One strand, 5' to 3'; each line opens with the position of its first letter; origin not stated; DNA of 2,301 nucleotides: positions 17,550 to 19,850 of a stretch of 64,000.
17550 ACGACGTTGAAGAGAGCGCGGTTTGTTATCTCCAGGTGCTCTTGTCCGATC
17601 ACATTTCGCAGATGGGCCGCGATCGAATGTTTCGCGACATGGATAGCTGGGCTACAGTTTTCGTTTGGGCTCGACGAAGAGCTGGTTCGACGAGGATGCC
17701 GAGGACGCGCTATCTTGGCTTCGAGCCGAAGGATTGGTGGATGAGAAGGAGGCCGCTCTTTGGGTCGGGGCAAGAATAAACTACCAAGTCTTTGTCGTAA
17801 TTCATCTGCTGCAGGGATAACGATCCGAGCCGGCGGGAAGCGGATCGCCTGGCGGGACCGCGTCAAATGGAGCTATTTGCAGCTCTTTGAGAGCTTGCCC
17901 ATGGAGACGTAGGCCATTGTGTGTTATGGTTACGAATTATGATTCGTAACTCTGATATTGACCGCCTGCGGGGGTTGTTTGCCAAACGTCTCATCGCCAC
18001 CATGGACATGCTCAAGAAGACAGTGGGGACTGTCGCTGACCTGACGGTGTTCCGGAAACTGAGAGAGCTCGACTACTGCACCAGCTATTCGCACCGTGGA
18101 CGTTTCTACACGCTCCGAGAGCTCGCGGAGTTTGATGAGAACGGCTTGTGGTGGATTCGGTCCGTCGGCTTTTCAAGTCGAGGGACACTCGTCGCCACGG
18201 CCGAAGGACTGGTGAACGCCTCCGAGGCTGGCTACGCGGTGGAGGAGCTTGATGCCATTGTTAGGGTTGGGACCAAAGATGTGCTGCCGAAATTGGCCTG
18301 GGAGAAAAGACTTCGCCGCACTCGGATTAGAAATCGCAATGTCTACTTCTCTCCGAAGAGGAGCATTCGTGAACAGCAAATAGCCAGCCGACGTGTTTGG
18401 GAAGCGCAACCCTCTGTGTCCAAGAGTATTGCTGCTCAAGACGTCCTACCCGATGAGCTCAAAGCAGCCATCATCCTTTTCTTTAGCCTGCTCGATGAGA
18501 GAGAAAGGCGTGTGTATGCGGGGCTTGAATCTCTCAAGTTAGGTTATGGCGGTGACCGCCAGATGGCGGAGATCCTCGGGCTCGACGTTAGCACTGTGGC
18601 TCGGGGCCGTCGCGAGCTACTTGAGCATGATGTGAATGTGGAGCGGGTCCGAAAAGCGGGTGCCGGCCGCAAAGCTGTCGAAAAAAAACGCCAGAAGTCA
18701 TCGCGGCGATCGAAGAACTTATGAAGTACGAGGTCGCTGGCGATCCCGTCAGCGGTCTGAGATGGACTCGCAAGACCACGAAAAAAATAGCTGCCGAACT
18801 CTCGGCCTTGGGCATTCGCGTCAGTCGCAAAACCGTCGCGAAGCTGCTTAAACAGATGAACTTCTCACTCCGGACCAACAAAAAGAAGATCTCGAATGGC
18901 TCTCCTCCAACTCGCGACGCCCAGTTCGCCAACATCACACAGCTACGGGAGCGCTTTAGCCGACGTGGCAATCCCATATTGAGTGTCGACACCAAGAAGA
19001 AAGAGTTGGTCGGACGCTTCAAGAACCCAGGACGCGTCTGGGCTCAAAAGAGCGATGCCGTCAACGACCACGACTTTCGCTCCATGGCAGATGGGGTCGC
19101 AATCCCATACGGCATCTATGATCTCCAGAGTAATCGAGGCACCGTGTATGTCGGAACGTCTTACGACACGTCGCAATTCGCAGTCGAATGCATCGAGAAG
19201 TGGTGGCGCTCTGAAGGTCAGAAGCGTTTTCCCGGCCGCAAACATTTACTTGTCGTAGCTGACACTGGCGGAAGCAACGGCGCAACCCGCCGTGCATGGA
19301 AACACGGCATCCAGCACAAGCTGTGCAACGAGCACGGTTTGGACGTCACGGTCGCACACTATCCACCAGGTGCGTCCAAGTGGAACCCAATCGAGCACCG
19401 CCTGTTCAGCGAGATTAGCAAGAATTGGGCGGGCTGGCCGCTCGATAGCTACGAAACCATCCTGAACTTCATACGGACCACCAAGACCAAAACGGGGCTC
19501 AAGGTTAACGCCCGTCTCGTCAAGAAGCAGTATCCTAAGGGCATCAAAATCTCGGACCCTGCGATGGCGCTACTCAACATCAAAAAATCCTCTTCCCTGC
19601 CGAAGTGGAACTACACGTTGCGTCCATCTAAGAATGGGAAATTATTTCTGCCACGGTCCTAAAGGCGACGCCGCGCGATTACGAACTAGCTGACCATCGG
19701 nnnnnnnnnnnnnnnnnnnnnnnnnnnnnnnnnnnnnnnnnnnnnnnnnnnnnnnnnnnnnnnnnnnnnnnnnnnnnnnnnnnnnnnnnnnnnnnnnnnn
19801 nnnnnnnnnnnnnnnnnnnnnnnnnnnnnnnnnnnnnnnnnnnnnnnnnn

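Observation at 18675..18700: A_AAA_AAA slippery heptamer at the OrfA/OrfB junction of the ISAzo13-like transposase; probable programmed -1 frameshift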

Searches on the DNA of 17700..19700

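Call 60: search_rna_families(source=window, start=17700, end=19700, threshold=evalue, max_evalue=1)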
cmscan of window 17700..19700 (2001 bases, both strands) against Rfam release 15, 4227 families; matches with E-value up to 1: 0.
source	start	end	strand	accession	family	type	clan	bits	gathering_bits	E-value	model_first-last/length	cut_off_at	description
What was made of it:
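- On Programmed -1 ribosomal frameshift site of an IS (OrfA/OrfAB type): There is no Rfam hit (call 60).
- There is no Rfam match (call 60).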

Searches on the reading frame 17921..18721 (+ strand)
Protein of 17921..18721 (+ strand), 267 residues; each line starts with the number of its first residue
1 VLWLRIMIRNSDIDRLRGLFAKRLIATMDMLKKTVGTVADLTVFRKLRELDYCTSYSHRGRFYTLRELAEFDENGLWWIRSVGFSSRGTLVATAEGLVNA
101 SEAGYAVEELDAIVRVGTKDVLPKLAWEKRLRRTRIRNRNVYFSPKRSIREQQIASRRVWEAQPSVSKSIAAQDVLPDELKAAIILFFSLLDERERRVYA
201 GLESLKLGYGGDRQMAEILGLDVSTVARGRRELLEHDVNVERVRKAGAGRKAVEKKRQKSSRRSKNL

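Call 7: search_protein_families(library=pfam, proteins=[window:17921-18721:+], max_evalue=0.01)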
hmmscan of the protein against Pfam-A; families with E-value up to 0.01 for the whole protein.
window:17921-18721:+ (267 aa): 0 families

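Call 41: search_protein_families(library=ncbifam, proteins=[window:17939-18721:+], max_evalue=0.01)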
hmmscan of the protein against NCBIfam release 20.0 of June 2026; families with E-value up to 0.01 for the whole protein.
window:17939-18721:+ (261 aa): 2 families
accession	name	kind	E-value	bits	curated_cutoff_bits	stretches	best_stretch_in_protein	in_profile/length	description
NF033519.0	transpos_ISAzo13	equivalog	8.1e-14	51.5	200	1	183-253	3-76/387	ISAzo13 family transposase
NF053730.1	TransRegRv1152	equivalog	0.002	18.1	170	0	207-232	44-69/120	Rv1152 family transcriptional regulator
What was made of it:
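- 17939..18724 (+): OrfA, 261 aa. It has an N-terminal domain plus the first helix-turn-helix, and is produced by standard decoding. It ends at a TGA 33 nt after the run. Call 41: residues 183-253 match positions 3-76 of NF033519.
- Tried and rejected: Only NF033519 covers its C-terminal 70 residues (call 41), so the N-terminal 180 aa remain unassigned.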

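Call 59: find_homologous_proteins(query=window:17939-18721:+, max_evalue=1e-40)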
Query window:17939-18721:+ (261 aa): 4783 proteins with E <= 1e-40 among 7095 candidates; the best 120 are listed.
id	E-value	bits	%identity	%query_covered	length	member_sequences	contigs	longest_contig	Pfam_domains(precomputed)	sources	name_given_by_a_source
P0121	9.1e-162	554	100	100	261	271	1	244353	-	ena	-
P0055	5.8e-159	545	100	98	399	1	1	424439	-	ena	-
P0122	1.1e-154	531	99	95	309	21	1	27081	-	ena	-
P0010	2.5e-154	530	99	96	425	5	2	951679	PF07592.18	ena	-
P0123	3.6e-152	523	100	93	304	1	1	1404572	-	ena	-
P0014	5.5e-143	493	94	96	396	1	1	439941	PF07592.18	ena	-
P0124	6.9e-140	483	87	100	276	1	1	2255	-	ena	-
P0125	3.9e-139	480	87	100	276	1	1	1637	-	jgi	-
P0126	7.9e-139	479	87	100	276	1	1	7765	-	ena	-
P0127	1.1e-138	479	87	100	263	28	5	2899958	-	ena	-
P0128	1.3e-138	479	87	100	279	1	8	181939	-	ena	-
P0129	2.5e-138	478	87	100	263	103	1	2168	-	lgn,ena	-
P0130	4.5e-138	477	86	100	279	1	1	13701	-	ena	-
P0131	9.9e-138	476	86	100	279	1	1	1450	-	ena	-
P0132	1.2e-137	475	86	100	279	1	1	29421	-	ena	-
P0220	5.1e-82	293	58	95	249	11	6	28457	-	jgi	jgi:hypothetical protein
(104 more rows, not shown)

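Call 63: find_encoding_contigs(protein=P0220, flank=2000, max_places=6)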
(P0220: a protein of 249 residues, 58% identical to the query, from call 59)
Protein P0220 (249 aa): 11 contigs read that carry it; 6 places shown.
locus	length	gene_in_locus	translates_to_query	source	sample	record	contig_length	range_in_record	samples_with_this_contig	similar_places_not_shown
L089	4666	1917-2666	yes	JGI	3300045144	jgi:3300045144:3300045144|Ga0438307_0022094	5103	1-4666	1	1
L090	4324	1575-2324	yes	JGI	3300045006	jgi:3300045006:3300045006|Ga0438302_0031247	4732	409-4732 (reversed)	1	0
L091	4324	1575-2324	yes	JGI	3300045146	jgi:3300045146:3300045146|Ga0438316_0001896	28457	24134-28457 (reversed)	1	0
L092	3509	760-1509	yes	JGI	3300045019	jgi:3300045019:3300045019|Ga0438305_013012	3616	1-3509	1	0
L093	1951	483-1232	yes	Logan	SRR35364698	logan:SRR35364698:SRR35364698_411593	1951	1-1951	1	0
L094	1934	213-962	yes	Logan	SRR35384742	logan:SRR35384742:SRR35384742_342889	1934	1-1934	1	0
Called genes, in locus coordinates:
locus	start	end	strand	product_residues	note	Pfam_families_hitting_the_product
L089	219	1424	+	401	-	PF07592:DDE_Tnp_ISAZ013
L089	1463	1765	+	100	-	-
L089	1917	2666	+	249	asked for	-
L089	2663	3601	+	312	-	PF07592:DDE_Tnp_ISAZ013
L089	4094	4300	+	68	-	-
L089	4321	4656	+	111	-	PF18924:DUF5674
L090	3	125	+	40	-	?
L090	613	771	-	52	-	-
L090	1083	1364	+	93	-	PF18728:HEPN_AbiV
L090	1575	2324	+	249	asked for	-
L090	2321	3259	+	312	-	PF07592:DDE_Tnp_ISAZ013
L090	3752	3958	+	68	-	-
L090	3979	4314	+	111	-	PF18924:DUF5674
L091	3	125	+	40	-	?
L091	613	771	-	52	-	-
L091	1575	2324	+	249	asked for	-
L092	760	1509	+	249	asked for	-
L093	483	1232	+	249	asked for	-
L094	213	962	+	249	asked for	-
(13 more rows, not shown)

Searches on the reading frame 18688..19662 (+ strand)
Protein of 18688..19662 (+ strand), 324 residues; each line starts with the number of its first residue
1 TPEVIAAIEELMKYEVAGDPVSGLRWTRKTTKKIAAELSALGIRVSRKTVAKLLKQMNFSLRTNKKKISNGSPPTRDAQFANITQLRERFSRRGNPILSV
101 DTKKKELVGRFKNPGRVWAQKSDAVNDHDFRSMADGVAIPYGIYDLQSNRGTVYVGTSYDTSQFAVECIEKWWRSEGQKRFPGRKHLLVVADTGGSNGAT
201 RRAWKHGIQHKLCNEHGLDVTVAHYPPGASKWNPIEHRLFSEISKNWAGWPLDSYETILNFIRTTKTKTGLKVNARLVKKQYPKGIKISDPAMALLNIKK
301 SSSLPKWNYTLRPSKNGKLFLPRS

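Call 7: search_protein_families(library=pfam, proteins=[window:18688-19662:+], max_evalue=0.01)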
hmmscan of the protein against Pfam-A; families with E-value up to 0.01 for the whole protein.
window:18688-19662:+ (324 aa): 4 families
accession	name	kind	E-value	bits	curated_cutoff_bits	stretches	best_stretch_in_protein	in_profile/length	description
PF07592.17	DDE_Tnp_ISAZ013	-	2.9e-120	401.4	26.9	1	8-313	2-308/308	Rhodopirellula transposase DDE domain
PF13276.12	HTH_21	-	2.4e-05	24.9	28.1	1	32-67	24-60/60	HTH-like domain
PF01498.24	HTH_Tnp_Tc3_2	-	0.00018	22.1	31.5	1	28-68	13-53/72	Transposase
PF13565.12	HTH_32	-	0.0047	17.9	33.7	0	1-54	30-73/73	Homeodomain-like domain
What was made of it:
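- On ISAzo13 family insertion sequence: Call 7: OrfB matches PF07592 at 2.9e-120, covering positions 2-308 of 308.
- Checked: It is a full-length PF07592 DDE_Tnp_ISAZ013 domain (2.9e-120, call 7).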
